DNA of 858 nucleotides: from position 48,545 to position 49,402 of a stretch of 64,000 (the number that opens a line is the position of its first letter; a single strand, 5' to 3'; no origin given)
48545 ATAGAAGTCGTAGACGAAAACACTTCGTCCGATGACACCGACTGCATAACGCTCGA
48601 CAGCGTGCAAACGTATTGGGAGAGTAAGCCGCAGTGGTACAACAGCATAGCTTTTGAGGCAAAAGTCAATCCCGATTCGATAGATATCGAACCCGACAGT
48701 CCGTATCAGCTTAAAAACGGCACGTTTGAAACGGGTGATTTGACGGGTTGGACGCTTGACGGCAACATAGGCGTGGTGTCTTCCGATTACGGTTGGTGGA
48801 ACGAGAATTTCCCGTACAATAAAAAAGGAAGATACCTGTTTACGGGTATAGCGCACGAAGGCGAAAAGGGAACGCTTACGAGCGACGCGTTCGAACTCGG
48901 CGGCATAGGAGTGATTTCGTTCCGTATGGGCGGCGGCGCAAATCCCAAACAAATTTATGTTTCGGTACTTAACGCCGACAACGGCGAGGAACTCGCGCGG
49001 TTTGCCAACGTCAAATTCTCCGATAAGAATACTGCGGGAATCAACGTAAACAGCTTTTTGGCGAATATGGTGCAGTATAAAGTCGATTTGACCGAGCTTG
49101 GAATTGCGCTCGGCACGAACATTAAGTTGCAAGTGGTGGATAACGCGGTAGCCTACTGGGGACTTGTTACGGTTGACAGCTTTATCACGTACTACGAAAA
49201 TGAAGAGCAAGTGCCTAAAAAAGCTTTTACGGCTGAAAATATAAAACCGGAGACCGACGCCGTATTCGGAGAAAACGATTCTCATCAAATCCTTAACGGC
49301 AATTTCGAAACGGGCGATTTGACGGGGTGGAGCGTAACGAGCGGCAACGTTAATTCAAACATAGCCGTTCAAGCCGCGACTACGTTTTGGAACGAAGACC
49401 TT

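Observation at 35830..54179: Complete Gram-positive fructan-utilisation locus resembling a Bacteroides PUL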

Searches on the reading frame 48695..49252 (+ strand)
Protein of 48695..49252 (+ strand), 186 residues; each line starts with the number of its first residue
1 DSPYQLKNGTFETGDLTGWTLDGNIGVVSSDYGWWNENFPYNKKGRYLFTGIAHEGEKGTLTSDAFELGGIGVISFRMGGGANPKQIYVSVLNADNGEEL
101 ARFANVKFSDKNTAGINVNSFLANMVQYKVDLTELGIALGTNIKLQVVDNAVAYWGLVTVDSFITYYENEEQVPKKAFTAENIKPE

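Call 66: predict_structure(alignment_id=A4)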
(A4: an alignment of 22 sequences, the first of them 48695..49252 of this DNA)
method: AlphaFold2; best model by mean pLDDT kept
length: 186 residues; sequences in the alignment: 22
mean_pLDDT: 93.3   pTM: 0.90
mean pLDDT of the five models: 93.3, 92.5, 91.7, 91.1, 90.3
residues with pLDDT >= 90: 150; 70-90: 35; 50-70: 1; < 50: 0
segments of 3 or more residues with pLDDT < 50: none
pLDDT, mean of each block of 10 residues (from residue 1): 92 97 97 83 87 95 98 96 95 98 93 76 89 98 98 93 97 96 94
secondary structure, 60 per line:
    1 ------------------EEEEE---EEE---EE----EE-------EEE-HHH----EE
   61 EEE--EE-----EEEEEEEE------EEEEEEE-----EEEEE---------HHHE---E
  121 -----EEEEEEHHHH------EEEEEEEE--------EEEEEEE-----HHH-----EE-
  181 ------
elements in order: E19-23 E27-29 E48-50 E59-63 E73-80 E87-93 E99-103 E126-131 H132-135 E142-149 E158-164

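Call 68: fold_search(model_id=the predicted structure, library=pdb)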
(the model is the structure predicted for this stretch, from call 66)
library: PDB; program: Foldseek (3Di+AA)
matches with E <= 10: 1193; with E <= 0.001: 31
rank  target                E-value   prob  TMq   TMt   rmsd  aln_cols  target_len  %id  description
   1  8xmz_A                1.1e-05  1.00  0.49  0.64   5.1       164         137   19  Crystal structure of a novel porphyran-binding carbohydrate binding module (released 2024-01-17)
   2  2xom_A                2.6e-05  1.00  0.50  0.61   4.7       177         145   17  Atomic resolution structure of TmCBM61 in complex with beta-1,4- galactotriose (released 2010-09-08)
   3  2xon_L                3.6e-05  1.00  0.50  0.61   5.4       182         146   19  Structure of TmCBM61 in complex with beta-1,4-galactotriose at 1.4 A resolution (released 2010-09-08)
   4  1pmj                  3.8e-05  1.00  0.50  0.50   6.4       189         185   14  Crystal structure of Caldicellulosiruptor saccharolyticus CBM27-1 (released 2004-06-22)
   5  1pmh_X                7.9e-05  1.00  0.49  0.49   7.0       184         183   14  Crystal structure of Caldicellulosiruptor saccharolyticus CBM27-1 in complex with mannohexaose (released 2004-06-22)
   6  3m1h_D                1.4e-04  1.00  0.51  0.53   6.0       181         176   15  Crystal Structure Analysis of the K3 Cleaved Adhesin Domain of Lys-gingipain (Kgp) from Porphyromonas gingivalis w83 (released 2011-03-23)
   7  4itc                  1.4e-04  1.00  0.52  0.56   5.2       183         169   15  Crystal Structure Analysis of the K1 Cleaved Adhesin domain of Lys-gingipain (Kgp) from Porphyromonas gingivalis W83 (released 2013-09-25)
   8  3m1h_A                1.6e-04  1.00  0.50  0.52   7.2       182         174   13  Crystal Structure Analysis of the K3 Cleaved Adhesin Domain of Lys-gingipain (Kgp) from Porphyromonas gingivalis w83 (released 2011-03-23)
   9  3km5_B                1.7e-04  1.00  0.49  0.52   6.6       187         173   16  Crystal Structure Analysis of the K2 Cleaved Adhesin Domain of Lys-gingipain (Kgp) (released 2010-03-31)
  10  8yt7                  2.2e-04  1.00  0.54  0.54   4.9       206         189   11  Crystal structure of the MAM domain of Spodoptera frugiperda Scavenger Receptor-C (released 2025-04-02)
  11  4xup_C                2.7e-04  1.00  0.38  0.42   8.1       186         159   14  Structure of the N-terminal CBM22-1-CBM22-2 tandem domain from Paenibacillus barcinonensis Xyn10C (released 2015-06-03)
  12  7czf_D                2.7e-04  1.00  0.35  0.40   7.5       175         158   15  Crystal structure of Kaposi Sarcoma associated herpesvirus (KSHV ) gHgL in complex with the ligand binding domian (LBD (released 2020-10-21)
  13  3m1h_B                3.1e-04  1.00  0.49  0.51   7.1       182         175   14  Crystal Structure Analysis of the K3 Cleaved Adhesin Domain of Lys-gingipain (Kgp) from Porphyromonas gingivalis w83 (released 2011-03-23)
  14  5l73_B                3.1e-04  1.00  0.51  0.53   6.2       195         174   10  MAM domain of human neuropilin-1 (released 2016-10-26)
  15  2zex_A                3.8e-04  1.00  0.48  0.58   5.7       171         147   13  Family 16 carbohydrate binding module (released 2008-03-04)
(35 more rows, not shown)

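Call 83: search_protein_representatives(alignment_id=A4)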
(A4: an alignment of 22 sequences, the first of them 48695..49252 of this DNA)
Query: 22 sequences, 184 profile positions. Proteins with E-value up to 0.001 (for the whole library): 2031; up to 1e-10: 740; up to 1e-30: 330. The best 150 are listed.
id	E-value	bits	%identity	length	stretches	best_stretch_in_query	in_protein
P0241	0.0e+00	1277.7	-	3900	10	2-179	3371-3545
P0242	0.0e+00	1025.4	-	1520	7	2-181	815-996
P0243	6.8e-285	951.6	-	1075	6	2-180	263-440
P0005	2.7e-236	793.2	-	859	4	1-184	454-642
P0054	2.0e-235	790.4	-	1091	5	2-175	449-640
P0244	3.8e-231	776.4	-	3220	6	3-171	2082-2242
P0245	8.2e-229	768.8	-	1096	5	2-182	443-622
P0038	7.2e-221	742.9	-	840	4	2-184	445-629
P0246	4.6e-216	727.3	-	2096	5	4-180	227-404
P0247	8.6e-209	703.6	-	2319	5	4-177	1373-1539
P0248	2.1e-191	646.9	-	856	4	2-182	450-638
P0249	3.0e-190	643.1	-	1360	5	2-182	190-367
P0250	1.3e-184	624.7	-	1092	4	2-180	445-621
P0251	8.1e-179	605.9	-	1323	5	2-169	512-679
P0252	3.1e-177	600.7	-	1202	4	3-175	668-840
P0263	5.5e-153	521.7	-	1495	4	4-178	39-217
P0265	9.5e-152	517.6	-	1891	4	2-184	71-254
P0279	1.0e-137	471.9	-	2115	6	3-181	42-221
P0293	2.2e-123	425.2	-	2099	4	4-181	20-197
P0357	1.1e-81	289.3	-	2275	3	2-175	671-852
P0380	2.0e-69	249.3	-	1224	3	4-172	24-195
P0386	4.8e-68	244.8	-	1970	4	3-174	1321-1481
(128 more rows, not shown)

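Call 85: search_protein_families(library=pfam, alignment_id=A6, max_evalue=0.00001)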
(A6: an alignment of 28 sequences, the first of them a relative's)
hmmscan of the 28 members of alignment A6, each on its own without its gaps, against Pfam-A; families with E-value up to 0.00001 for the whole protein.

A. member 1, P0241 (3900 aa): 3 families
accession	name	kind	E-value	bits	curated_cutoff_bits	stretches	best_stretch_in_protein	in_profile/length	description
PF07554.19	FIVAR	-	2.4e-15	57.4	29.2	0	41-102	1-70/71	FIVAR domain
PF13783.11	DUF4177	-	3.7e-09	37.1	25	0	647-665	24-42/65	Domain of unknown function (DUF4177)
PF13230.11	GATase_4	-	1.9e-07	30.7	23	0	2455-2499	18-62/272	Glutamine amidotransferases class-II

B. families by the number of members that match (of 28 scanned): 10 families
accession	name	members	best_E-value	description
PF00251.26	Glyco_hydro_32N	7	8.8e-152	Glycosyl hydrolases family 32 N-terminal domain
PF13385.13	Laminin_G_3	7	1.8e-26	Concanavalin A-like lectin/glucanases superfamily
PF08244.19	Glyco_hydro_32C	5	3.2e-75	Glycosyl hydrolases family 32 C terminal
PF07554.19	FIVAR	4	3.2e-16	FIVAR domain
PF02368.24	Big_2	4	1.7e-09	Bacterial Ig-like domain (group 2)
PF00395.25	SLH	3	3.7e-36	S-layer homology domain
PF00354.24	Pentaxin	2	6.2e-07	Pentaxin family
PF16403.11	Bact_surface_Ig-like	1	1.1e-16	Bacterial surface protein, Ig-like domain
PF13783.11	DUF4177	1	3.7e-09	Domain of unknown function (DUF4177)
PF13230.11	GATase_4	1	1.9e-07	Glutamine amidotransferases class-II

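Call 87: list_cluster_members(proteins=[P0263, P0265, P0279, P0246, P0293, P0380, P0357, P0386])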
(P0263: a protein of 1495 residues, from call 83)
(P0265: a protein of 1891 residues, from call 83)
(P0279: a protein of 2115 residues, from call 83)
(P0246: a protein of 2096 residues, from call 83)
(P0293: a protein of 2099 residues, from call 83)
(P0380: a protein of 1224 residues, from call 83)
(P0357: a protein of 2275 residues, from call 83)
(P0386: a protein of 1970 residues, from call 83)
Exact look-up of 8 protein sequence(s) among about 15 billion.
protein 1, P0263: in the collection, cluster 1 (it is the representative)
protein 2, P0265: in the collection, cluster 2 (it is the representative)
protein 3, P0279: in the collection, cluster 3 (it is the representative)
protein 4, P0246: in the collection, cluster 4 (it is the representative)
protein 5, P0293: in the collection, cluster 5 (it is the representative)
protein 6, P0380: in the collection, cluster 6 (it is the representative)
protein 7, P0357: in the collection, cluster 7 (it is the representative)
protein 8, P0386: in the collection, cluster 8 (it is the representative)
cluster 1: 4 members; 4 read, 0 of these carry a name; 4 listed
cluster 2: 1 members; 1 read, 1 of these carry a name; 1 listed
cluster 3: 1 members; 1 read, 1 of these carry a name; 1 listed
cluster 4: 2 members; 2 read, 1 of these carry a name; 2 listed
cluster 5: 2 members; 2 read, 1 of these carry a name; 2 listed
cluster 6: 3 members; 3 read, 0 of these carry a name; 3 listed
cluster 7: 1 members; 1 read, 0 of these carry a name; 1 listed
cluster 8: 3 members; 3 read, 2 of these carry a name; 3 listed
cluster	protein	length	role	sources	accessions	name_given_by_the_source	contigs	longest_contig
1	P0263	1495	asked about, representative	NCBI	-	-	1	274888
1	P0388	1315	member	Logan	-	-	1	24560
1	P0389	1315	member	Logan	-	-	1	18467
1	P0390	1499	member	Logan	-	-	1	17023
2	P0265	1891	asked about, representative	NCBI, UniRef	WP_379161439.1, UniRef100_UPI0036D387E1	GH32 C-terminal domain-containing protein [Paenibacillus sp. sgz5001063] | GH32 C-terminal domain-containing protein n=1 Tax=Paenibacillus sp. sgz5001063 ...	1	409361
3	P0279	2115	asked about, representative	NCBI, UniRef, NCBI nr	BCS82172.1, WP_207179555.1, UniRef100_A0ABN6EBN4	GH32 C-terminal domain-containing protein [Anaerocellum diazotrophicum] | beta-fructofuranosidase n=1 Tax=Caldicellulosiruptor diazotrophicus TaxID=2806205 ... | GH32 C-terminal domain-containing protein [Caldicellulosiruptor diazotrophicus]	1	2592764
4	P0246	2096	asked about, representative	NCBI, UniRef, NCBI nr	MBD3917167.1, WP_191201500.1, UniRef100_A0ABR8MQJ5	S-layer homology domain-containing protein [Paenibacillus sp. PR3] | beta-fructofuranosidase n=1 Tax=Paenibacillus terricola TaxID=2763503 ... | S-layer homology domain-containing protein [Paenibacillus terricola]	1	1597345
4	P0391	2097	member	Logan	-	-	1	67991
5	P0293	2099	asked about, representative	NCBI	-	-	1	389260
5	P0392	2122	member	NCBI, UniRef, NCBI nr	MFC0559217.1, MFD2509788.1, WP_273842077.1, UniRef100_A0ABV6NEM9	GH32 C-terminal domain-containing protein [Halalkalibacter alkalisediminis] | GH32 C-terminal domain-containing protein n=1 Tax=Halalkalibacter alkalisediminis ...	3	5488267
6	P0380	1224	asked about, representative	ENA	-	-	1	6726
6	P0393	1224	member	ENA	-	-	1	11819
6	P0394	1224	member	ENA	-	-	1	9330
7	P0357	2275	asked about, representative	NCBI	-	-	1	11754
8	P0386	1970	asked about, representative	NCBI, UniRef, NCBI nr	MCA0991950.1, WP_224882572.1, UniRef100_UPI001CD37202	GH32 C-terminal domain-containing protein [Guptibacillus hwajinpoensis] | GH32 C-terminal domain-containing protein n=1 Tax=Guptibacillus hwajinpoensis ... | GH32 C-terminal domain-containing protein [Pseudalkalibacillus hwajinpoensis]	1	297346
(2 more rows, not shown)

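Call 93: find_homologous_proteins(query=P0263, max_evalue=1e-20)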
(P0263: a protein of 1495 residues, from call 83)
Query P0263 (1495 aa): 685 proteins with E <= 1e-20 among 8000 candidates; the best 120 are listed.
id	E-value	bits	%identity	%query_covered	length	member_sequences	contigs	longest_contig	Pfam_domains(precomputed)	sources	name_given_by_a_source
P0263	0.0e+0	3499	100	100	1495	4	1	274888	PF08244.20,PF00251.27,PF13385.14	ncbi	-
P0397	0.0e+0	2613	61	99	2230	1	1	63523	PF08244.20,PF00932.26,PF00251.27,PF13385.14,PF00395.26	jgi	-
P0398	0.0e+0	2589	61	98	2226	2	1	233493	PF08244.20,PF00251.27,PF13385.14,PF00395.26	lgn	-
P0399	0.0e+0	2559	60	97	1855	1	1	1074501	PF08244.20,PF00251.27,PF13385.14,PF03646.21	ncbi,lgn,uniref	ncbi:GH32 C-terminal domain-containing protein [Cohnella sp. GCM10027633]|uniref:GH32 C-terminal dom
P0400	0.0e+0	2556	60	97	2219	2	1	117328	PF08244.20,PF00251.27,PF13385.14,PF03646.21,PF00395.26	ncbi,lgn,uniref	ncbi:GH32 C-terminal domain-containing protein [Paenibacillus sp. 2TAB23]|uniref:S-layer homology do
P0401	0.0e+0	2541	60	97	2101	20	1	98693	PF08244.20,PF00251.27,PF13385.14,PF00395.26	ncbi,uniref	ncbi:GH32 C-terminal domain-containing protein [Paenibacillus phytohabitans]|uniref:GH32 C-terminal 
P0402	0.0e+0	2468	61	98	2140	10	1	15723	PF08244.20,PF00251.27,PF13385.14,PF00395.26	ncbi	ncbi:Levanase precursor [compost metagenome]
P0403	0.0e+0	2330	61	97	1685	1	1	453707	PF08244.20,PF00251.27,PF13385.14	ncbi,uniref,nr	ncbi:GH32 C-terminal domain-containing protein [Paenibacillus harenae]|uniref:beta-fructofuranosidas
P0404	0.0e+0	2271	60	98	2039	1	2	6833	PF08244.20,PF00251.27,PF13385.14,PF00395.26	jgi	jgi:sucrose-6-phosphate hydrolase SacC (GH32 family)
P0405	0.0e+0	2124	50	97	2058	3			PF16346.13,PF08244.20,PF00251.27,PF13385.14,PF00395.26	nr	nr:GH32 C-terminal domain-containing protein [Cohnella hashimotonis]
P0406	0.0e+0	2087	60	100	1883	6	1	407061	PF08244.20,PF00251.27,PF13385.14,PF00395.26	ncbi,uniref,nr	ncbi:hypothetical protein POTG_01587 [Paenibacillus sp. oral taxon 786 str. D14]|uniref:S-layer homo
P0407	0.0e+0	2080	61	99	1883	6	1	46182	PF08244.20,PF00251.27,PF13385.14,PF00395.26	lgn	-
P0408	0.0e+0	2080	61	99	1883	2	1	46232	PF08244.20,PF00251.27,PF13385.14,PF00395.26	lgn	-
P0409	0.0e+0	2076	61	97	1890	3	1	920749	PF08244.20,PF00251.27,PF13385.14,PF00395.26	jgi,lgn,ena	-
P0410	0.0e+0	2076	61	97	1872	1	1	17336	PF08244.20,PF00251.27,PF13385.14,PF00395.26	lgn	-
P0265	0.0e+0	2052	61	98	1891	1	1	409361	PF08244.20,PF00251.27,PF13385.14,PF00395.26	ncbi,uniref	ncbi:GH32 C-terminal domain-containing protein [Paenibacillus sp. sgz5001063]|uniref:GH32 C-terminal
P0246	0.0e+0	1920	52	97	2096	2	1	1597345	PF08244.20,PF00354.25,PF00251.27,PF13385.14,PF00395.26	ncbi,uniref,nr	ncbi:S-layer homology domain-containing protein [Paenibacillus sp. PR3]|uniref:beta-fructofuranosida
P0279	0.0e+0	1873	48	97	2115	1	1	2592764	PF08244.20,PF00354.25,PF00251.27,PF13385.14,PF00395.26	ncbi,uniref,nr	ncbi:GH32 C-terminal domain-containing protein [Anaerocellum diazotrophicum]|uniref:beta-fructofuran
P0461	0.0e+0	1778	61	85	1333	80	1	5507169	PF08244.20,PF00251.27,PF13385.14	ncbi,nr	ncbi:cycloinulo-oligosaccharide fructanotransferase [Paenibacillus polymyxa]|nr:cycloinulo-oligosacc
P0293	0.0e+0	1604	46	85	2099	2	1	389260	PF08244.20,PF22847.3,PF00251.27,PF13385.14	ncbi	-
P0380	0.0e+0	1340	48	86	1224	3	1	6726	PF08244.20,PF00354.25,PF00251.27,PF13385.14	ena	-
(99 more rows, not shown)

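Call 96: find_encoding_contigs(protein=P0461, flank=10000, max_places=1)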
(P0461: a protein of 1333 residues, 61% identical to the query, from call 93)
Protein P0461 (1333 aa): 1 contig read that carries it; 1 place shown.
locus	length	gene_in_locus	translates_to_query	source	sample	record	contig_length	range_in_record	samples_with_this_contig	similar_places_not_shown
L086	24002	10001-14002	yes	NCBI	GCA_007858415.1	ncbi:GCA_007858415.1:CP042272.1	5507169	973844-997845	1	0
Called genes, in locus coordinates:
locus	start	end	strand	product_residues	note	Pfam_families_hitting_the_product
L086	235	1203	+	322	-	PF00356:LacI, PF00532:Peripla_BP_1, PF13407:Peripla_BP_4, PF13377:Peripla_BP_3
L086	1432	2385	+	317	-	PF00528:BPD_transp_1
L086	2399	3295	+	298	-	PF00528:BPD_transp_1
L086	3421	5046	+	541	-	PF01547:SBP_bac_1 (weak), PF13416:SBP_bac_8 (weak)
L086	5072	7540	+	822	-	PF00294:PfkB, PF00251:Glyco_hydro_32N, PF08244:Glyco_hydro_32C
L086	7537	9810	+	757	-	PF13385:Laminin_G_3, PF00251:Glyco_hydro_32N, PF08244:Glyco_hydro_32C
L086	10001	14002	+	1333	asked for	PF13385:Laminin_G_3, PF00251:Glyco_hydro_32N, PF08244:Glyco_hydro_32C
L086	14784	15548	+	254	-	PF08220:HTH_DeoR, PF08279:HTH_11, PF00455:DeoRC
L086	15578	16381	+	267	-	PF08282:Hydrolase_3, PF05116:S6PP (weak)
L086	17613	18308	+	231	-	PF00072:Response_reg, PF00486:Trans_reg_C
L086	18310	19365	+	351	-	PF00512:HisKA, PF02518:HATPase_c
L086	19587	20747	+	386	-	PF06500:FrsA-like, PF12146:Hydrolase_4 (faint)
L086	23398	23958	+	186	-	PF22790:YkoP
